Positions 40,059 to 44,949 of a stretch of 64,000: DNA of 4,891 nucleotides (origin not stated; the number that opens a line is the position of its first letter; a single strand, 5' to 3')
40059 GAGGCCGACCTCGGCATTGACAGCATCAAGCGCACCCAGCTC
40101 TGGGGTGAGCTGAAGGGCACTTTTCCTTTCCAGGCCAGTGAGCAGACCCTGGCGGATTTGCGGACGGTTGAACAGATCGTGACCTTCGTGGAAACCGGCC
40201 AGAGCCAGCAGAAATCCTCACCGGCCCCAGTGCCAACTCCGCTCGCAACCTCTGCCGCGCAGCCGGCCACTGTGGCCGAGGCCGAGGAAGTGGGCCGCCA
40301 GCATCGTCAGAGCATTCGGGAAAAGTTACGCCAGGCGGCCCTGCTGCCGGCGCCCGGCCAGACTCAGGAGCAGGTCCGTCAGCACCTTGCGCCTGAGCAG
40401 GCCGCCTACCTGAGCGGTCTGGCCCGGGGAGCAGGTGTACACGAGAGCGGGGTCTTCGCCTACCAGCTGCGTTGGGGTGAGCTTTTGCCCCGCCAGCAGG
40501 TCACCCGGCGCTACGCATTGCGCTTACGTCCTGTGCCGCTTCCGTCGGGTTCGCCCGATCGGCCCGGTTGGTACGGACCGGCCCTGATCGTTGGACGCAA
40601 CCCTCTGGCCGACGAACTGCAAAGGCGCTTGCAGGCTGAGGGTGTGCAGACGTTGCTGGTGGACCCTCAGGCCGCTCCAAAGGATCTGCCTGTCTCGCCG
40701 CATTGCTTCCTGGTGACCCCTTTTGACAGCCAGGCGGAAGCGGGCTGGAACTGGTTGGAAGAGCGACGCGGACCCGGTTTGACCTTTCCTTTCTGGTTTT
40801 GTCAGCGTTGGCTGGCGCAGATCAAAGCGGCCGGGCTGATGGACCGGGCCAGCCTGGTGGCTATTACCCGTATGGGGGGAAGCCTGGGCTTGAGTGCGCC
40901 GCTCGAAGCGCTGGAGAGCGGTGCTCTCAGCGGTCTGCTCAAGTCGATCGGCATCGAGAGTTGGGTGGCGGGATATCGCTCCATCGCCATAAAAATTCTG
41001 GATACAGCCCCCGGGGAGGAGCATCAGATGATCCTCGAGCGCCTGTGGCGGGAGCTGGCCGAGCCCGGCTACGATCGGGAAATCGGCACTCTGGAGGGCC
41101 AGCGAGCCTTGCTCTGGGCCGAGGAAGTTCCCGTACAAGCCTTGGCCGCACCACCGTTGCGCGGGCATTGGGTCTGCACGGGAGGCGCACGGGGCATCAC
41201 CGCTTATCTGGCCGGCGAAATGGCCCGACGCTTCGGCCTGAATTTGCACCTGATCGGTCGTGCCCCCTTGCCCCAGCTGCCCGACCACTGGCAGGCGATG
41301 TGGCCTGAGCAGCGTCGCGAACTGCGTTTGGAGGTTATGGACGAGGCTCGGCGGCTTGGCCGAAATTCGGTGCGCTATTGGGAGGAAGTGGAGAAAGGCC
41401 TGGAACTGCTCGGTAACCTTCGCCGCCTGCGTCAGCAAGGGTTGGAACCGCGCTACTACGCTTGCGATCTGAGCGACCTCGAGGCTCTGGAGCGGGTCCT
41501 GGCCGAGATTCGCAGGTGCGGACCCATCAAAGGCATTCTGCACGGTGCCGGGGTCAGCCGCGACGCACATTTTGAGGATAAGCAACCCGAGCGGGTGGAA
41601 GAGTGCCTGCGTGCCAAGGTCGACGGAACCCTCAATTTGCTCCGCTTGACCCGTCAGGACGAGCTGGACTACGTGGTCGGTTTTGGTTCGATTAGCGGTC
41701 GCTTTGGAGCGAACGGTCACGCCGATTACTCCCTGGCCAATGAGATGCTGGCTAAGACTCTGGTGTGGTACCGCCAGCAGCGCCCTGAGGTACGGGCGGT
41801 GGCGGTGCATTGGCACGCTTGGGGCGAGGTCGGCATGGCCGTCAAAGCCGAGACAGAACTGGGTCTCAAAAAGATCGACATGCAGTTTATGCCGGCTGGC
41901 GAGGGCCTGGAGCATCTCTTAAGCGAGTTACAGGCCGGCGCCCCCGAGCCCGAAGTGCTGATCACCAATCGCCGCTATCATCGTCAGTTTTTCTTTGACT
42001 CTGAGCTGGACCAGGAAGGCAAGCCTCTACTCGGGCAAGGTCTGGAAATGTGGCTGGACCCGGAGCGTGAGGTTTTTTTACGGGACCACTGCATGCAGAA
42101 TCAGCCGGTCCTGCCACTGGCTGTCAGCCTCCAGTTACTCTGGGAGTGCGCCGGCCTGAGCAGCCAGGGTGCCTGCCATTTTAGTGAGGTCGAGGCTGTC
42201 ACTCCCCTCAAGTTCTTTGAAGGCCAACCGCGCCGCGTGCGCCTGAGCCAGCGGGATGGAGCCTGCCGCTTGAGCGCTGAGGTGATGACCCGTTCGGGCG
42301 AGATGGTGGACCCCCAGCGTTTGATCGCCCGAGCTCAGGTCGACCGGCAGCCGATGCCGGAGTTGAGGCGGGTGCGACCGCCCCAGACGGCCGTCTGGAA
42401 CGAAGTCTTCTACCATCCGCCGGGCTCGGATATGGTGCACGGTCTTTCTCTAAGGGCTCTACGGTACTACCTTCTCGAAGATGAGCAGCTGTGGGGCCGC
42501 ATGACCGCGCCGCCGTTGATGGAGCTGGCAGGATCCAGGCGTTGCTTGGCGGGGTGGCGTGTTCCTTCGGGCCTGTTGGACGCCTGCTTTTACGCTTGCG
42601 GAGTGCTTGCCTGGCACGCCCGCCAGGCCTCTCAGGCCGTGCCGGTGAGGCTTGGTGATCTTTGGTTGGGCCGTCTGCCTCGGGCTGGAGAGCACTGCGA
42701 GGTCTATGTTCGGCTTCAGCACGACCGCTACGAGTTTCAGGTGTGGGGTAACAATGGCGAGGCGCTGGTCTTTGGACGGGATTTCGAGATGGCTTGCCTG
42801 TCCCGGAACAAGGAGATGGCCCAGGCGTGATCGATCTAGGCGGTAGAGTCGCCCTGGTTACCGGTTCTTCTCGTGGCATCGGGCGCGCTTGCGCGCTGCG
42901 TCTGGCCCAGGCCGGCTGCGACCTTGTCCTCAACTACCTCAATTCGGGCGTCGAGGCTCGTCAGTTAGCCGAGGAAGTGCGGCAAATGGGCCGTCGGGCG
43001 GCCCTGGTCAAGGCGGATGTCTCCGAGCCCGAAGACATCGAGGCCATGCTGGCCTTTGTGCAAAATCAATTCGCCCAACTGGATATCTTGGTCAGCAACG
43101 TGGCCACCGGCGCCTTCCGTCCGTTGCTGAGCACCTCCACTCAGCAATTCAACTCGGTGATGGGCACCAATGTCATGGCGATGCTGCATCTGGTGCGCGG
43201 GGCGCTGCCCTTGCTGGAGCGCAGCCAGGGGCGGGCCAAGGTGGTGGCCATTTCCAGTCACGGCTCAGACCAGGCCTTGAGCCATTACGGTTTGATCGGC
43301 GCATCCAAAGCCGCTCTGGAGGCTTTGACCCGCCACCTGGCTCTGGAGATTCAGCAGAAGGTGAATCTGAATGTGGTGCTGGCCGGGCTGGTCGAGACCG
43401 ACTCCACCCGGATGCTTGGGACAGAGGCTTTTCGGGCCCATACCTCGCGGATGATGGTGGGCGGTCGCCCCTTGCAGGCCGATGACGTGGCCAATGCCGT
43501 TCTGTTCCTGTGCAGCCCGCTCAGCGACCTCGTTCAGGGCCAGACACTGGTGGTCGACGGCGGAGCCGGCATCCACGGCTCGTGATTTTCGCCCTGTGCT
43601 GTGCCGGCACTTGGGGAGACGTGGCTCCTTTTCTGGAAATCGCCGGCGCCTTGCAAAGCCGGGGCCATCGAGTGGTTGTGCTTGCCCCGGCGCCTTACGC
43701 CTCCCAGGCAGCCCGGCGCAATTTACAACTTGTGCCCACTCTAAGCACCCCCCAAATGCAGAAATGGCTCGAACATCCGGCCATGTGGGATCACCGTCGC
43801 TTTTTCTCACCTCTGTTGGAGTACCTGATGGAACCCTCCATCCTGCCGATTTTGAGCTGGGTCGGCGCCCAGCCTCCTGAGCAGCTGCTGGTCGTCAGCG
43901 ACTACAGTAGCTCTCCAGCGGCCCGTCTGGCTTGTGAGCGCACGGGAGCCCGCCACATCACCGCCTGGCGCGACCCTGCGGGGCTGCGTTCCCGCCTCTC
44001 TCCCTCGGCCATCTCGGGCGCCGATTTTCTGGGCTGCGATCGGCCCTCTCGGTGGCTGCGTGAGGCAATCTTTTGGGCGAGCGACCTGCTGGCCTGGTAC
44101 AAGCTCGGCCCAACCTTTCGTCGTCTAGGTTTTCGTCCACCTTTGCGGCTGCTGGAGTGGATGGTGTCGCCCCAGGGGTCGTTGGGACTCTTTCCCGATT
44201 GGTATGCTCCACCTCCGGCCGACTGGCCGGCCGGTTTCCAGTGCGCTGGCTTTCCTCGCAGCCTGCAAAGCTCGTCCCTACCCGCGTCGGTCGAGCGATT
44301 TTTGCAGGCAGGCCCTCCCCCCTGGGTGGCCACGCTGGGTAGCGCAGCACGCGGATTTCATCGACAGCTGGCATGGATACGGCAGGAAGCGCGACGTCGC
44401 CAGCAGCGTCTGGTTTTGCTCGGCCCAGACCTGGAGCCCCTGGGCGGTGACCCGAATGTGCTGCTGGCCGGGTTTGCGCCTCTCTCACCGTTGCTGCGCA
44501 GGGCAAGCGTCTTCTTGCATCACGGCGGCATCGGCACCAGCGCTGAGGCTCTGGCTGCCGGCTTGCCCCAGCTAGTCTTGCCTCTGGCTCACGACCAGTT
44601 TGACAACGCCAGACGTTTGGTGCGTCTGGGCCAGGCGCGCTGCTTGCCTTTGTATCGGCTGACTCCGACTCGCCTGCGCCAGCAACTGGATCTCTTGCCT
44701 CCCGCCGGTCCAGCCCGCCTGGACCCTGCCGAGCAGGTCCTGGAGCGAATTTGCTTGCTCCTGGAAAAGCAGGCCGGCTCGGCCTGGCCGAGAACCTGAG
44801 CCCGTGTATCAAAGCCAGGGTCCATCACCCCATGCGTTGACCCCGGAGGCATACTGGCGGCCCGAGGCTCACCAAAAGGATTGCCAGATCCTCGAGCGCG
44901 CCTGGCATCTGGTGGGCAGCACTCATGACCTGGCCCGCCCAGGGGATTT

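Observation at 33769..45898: Compact PKS-glycolipid-type locus: HHxxxDG acyltransferase, stand-alone thioester reductase, KS-CLF-AT-ACP-KR-DH synthase, SDR, GT1 glycosyltransferase and Rieske oxygenase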

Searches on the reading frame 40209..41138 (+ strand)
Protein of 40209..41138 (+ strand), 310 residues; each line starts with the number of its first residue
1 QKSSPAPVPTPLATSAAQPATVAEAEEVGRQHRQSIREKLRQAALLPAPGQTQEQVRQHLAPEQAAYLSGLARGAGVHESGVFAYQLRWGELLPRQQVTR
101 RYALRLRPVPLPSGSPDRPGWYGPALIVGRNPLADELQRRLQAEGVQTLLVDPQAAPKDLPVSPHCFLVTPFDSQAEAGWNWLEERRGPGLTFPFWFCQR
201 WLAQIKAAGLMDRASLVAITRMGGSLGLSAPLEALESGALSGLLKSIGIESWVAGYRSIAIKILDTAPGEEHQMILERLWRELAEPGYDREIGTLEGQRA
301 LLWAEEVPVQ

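Call 53: search_protein_families(library=pfam, proteins=[window:40209-41138:+], max_evalue=5)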
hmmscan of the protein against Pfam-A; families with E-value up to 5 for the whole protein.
window:40209-41138:+ (310 aa): 0 families

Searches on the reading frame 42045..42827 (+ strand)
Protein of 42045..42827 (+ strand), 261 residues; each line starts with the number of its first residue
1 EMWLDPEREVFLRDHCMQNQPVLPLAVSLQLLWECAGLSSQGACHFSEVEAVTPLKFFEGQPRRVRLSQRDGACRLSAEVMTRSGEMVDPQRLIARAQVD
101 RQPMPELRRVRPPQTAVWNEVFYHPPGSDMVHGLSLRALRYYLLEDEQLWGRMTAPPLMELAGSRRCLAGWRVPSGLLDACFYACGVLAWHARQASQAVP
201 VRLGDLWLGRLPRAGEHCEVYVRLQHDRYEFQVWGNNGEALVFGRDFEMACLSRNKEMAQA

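Call 72: search_protein_families(library=pfam, proteins=[window:42045-42827:+], max_evalue=0.01)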
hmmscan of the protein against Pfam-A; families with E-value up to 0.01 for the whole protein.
window:42045-42827:+ (261 aa): 2 families
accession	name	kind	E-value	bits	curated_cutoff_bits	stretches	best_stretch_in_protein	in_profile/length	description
PF21089.3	PKS_DH_N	-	1.8e-07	31.5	27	1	4-80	22-100/103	Polyketide synthase dehydratase domain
PF14765.12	PS-DH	-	5.3e-06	26.5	23.7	1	146-257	47-164/166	Polyketide synthase dehydratase N-terminal domain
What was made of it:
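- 42045..42827 (+): PKS-type dehydratase (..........; His1928 and Asp2092 invariant). Pfam PKS_DH_N (31.5 bits) and PS-DH (26.5 bits) (call 72).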

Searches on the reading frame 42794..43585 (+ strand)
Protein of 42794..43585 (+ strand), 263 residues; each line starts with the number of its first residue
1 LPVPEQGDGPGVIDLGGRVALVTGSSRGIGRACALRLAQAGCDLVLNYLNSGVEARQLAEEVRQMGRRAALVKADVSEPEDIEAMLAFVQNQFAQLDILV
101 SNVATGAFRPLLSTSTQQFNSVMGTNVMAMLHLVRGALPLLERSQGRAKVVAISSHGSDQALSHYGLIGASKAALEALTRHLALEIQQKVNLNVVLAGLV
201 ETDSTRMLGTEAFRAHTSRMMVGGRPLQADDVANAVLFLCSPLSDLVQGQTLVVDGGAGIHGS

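Call 3: search_protein_families(library=pfam, proteins=[window:42794-43585:+], max_evalue=0.001)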
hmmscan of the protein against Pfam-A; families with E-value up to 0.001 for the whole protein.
window:42794-43585:+ (263 aa): 4 families
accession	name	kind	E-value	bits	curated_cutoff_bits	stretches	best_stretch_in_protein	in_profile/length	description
PF13561.12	adh_short_C2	-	4.9e-56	190.4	27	1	26-257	5-234/236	Enoyl-(Acyl carrier protein) reductase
PF00106.31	adh_short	-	1.4e-42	145.9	26.6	1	18-207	1-189/195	short chain dehydrogenase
PF08659.16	KR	-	3.7e-09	37.2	22.6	1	20-135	3-121/180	KR domain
PF23441.1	SDR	-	0.00073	19.4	27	1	125-257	121-254/258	SDR-like rossmann domain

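Call 9: search_protein_families(library=ncbifam, proteins=[window:42794-43585:+], max_evalue=0.001)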
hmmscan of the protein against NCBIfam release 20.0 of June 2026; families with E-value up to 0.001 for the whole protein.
window:42794-43585:+ (263 aa): 232 families (the best 25 are shown)
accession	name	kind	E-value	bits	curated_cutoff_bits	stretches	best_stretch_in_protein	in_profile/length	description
NF005975.0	PRK08063.1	equivalog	1.4e-74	250.5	328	1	17-258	4-246/250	enoyl-[acyl-carrier-protein] reductase FabL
NF005559.1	PRK07231.1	subfamily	4.5e-51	173.7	215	1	15-258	2-247/249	glucose 1-dehydrogenase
NF009468.0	PRK12826.1-4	equivalog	6.2e-46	157.1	318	1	14-258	4-247/256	SDR family oxidoreductase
NF005873.0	PRK07814.1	equivalog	8.9e-43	146.6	346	1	15-257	8-250/263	SDR family oxidoreductase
NF052558.1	MBtsdlDhBudC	equivalog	1.6e-42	145.8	270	1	17-258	3-241/250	meso-2,3-butanediol dehydrogenase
TIGR01830.1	3oxo_ACP_reduc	equivalog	1.9e-40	139.1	297.75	1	20-257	1-237/239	3-oxoacyl-[acyl-carrier-protein] reductase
NF004791.0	PRK06138.1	equivalog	6.6e-40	137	312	1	14-260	2-251/252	SDR family oxidoreductase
NF004818.0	PRK06172.1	equivalog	7.1e-40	136.9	336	1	14-258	4-250/253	SDR family oxidoreductase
NF005853.0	PRK07774.1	equivalog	1.1e-39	136.4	303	1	14-258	3-246/250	SDR family oxidoreductase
NF005893.0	PRK07856.1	equivalog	1.3e-39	136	255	1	13-258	5-241/255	SDR family oxidoreductase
NF012208.0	SDR_dihy_bifunc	exception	1.4e-39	136.1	325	1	20-257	1-230/233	bifunctional dihydropteridine reductase/dihydrofolate reductase TmpR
NF009384.0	PRK12743.1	equivalog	2.5e-39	135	264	1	18-258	7-247/258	SDR family oxidoreductase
TIGR01832.1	kduD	equivalog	4.9e-38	131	338.85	1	14-257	2-244/248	2-dehydro-3-deoxy-D-gluconate 5-dehydrogenase KduD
NF009466.0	PRK12826.1-2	subfamily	5.9e-38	130.7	222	1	18-258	4-244/248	3-oxoacyl-ACP reductase FabG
NF004773.0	PRK06113.1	equivalog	1e-37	130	367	1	13-258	7-250/255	7-alpha-hydroxysteroid dehydrogenase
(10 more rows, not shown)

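Call 37: search_solved_structures(query=window:42827-43585:+, max_evalue=1e-20)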
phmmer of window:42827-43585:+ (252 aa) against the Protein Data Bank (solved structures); distinct sequences matched with E-value up to 1e-20: 162 (the best 60 are shown).
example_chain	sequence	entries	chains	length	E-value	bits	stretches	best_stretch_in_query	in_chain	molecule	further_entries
3oic_A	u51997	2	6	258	1.4e-49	172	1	7-248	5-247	Enoyl-[acyl-carrier-protein] reductase [NADPH]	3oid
2uvd_A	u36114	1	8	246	1.5e-34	122.8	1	4-247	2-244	3-OXOACYL-(ACYL-CARRIER-PROTEIN) REDUCTASE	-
8hde_A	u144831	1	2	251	4.8e-31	111.4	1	4-247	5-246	7-alpha-hydroxysteroid dehydrogenase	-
8hs9_E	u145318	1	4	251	5.3e-31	111.2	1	4-247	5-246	7-alpha-hydroxysteroid dehydrogenase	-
8hdn_A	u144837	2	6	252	5.3e-31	111.2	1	4-247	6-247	7-alpha-hydroxysteroid dehydrogenase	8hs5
3gaf_A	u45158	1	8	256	5.7e-31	111.1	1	4-247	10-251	7-ALPHA-HYDROXYSTEROID DEHYDROGENASE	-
8hs6_A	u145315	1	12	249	6.2e-31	111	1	4-247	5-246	7-alpha-hydroxysteroid dehydrogenase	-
8hdi_A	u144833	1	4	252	6.5e-31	110.9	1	4-247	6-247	7-alpha-hydroxysteroid dehydrogenase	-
8hs4_A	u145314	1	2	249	6.8e-31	110.9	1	4-247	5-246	7-alpha-hydroxysteroid dehydrogenase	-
3osu_A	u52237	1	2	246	1.4e-30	109.8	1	8-247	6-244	3-oxoacyl-[acyl-carrier-protein] reductase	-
8hsa_G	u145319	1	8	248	1.5e-30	109.7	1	4-247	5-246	7-alpha-hydroxysteroid dehydrogenase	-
3sj7_A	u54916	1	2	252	1.5e-30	109.7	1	8-247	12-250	3-oxoacyl-(Acyl-carrier-protein) reductase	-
8hax_A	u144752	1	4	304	2e-30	109.3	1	4-247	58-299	7-alpha-hydroxysteroid dehydrogenase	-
1ahh_A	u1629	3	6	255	2.1e-30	109.3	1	3-247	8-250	7 ALPHA-HYDROXYSTEROID DEHYDROGENASE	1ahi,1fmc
7eny_A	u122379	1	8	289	3.1e-30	108.7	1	3-247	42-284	7alpha-hydroxysteroid dehydrogenase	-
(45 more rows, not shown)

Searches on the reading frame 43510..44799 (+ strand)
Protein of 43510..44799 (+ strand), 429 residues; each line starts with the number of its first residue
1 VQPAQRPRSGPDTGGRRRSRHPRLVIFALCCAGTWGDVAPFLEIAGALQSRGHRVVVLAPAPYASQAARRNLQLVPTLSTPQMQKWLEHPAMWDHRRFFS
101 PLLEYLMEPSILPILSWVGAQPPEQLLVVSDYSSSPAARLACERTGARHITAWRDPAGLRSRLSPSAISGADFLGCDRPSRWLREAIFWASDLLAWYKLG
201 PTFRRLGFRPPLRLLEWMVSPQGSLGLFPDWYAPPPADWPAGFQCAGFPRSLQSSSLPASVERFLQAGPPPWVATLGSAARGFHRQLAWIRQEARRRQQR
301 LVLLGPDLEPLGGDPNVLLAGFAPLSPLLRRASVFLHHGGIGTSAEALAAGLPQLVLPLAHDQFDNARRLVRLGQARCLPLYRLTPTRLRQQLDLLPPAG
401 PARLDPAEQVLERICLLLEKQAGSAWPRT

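Call 3: search_protein_families(library=pfam, proteins=[window:43510-44799:+], max_evalue=0.001)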
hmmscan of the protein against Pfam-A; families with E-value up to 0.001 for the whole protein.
window:43510-44799:+ (429 aa): 5 families
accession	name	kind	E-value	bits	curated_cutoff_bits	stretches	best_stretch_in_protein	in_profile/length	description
PF06722.18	EryCIII-like_C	-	1.5e-14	54.6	31.7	1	315-395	31-111/145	Erythromycin biosynthesis protein CIII-like, C-terminal domain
PF04101.22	Glyco_tran_28_C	-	3.6e-10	40.6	22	1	316-396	55-140/166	Glycosyltransferase family 28 C-terminal domain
PF00201.24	UDPGT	-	3.8e-07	29.7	19.5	1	308-391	315-400/499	UDP-glucoronosyl and UDP-glucosyl transferase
PF13579.12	Glyco_trans_4_4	-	1.7e-05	25.7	29.7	1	42-188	8-118/158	Glycosyl transferase 4-like domain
PF03033.26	Glyco_transf_28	-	0.0005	20.6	26.2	1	28-95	2-70/139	Glycosyltransferase family 28 N-terminal domain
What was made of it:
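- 43582..44799 (+): CAZy-GT1-type (MGT/EryCIII-like) glycosyltransferase; GTGA overlap. Pfam EryCIII-like_C, Glyco_tran_28_C and UDPGT (call 3).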

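Call 9: search_protein_families(library=ncbifam, proteins=[window:43510-44799:+], max_evalue=0.001)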
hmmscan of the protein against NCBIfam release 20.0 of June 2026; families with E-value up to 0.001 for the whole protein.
window:43510-44799:+ (429 aa): 6 families
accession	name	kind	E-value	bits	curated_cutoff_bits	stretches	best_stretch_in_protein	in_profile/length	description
TIGR01426.2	MGT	subfamily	8.5e-18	64.5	260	1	315-392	276-353/393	macrolide family glycosyltransferase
NF033129.1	macro_glyco_Mgt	subfamily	3.1e-16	59.3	700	1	319-392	281-354/393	macrolide-inactivating glycosyltransferase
NF000354.1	glycotrans_Rgt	equivalog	8.3e-14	51.5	800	1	255-377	226-351/411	rifamycin-inactivating glycosyltransferase Rgt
TIGR04516.1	glycosyl_450act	subfamily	1.1e-13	51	440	1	316-394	300-378/418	activator-dependent family glycosyltransferase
NF000362.1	self_GT_OleI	exception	6e-10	38.9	700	1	314-392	304-382/424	OleI family self-immunity macrolide glycosyltransferase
TIGR01133.1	murG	equivalog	0.00087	18.4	250.25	0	340-396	264-323/353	undecaprenyldiphospho-muramoylpentapeptide beta-N-acetylglucosaminyltransferase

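Call 52: search_solved_structures(query=window:43582-44799:+, max_evalue=0.001)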
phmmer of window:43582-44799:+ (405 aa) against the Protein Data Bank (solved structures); distinct sequences matched with E-value up to 0.001: 43.
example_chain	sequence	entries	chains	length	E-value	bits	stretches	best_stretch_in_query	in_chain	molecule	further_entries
6j31_A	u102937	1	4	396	1.8e-13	53.9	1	290-372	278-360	kcn28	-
6j32_A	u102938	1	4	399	1.8e-13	53.8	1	290-372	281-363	Kcn28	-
7xx4_A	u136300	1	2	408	1.6e-12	50.8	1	290-368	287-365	Oleandomycin glycosyltransferase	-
3d0q_A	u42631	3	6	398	7e-12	48.6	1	280-345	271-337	Protein CalG3 | CalG3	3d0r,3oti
4m83_A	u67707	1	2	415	1.6e-11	47.4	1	287-368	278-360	Oleandomycin glycosyltransferase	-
4m60_A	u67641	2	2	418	1.6e-11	47.4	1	287-368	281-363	Oleandomycin glycosyltransferase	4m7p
2iyf_A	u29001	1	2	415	2.5e-11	46.8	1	287-368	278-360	OLEANDOMYCIN GLYCOSYLTRANSFERASE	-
2iya_A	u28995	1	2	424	1.4e-10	44.4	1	290-369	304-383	OLEANDOMYCIN GLYCOSYLTRANSFERASE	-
9ke1_A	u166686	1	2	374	1.4e-10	44.3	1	240-352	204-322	Rhamnosyltransferase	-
4g2t_A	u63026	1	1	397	4.6e-10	42.6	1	283-351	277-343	SsfS6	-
4fzr_A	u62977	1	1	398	4.7e-10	42.6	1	283-351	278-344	SsfS6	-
5du2_A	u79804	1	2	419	5e-10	42.5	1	283-372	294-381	EspG2 glycosyltransferase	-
9ke2_A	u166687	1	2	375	1.3e-09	41.2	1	250-351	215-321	Rhamnosyltransferase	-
3otg_A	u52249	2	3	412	1.5e-09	41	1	231-354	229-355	CalG1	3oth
3wad_A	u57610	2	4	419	2.9e-09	40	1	291-387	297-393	Glycosyltransferase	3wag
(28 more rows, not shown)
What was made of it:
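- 43582..44799 (+): Solved relatives are natural-product and sterol GT1s: Kcn28, OleD/OleI, CalG and sterol glucosyltransferase (call 52).
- On Heterocyst glycolipid (Hgl) system: The GT is of the CAZy GT1 / EryCIII-like type (calls 3, 52).
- This is established knowledge of the family; the solved relatives in call 52 are macrolide, enediyne, sterol and glycopeptide GTs. The GT1 resembles macrolide and enediyne glycosyltransferases (calls 9, 52).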
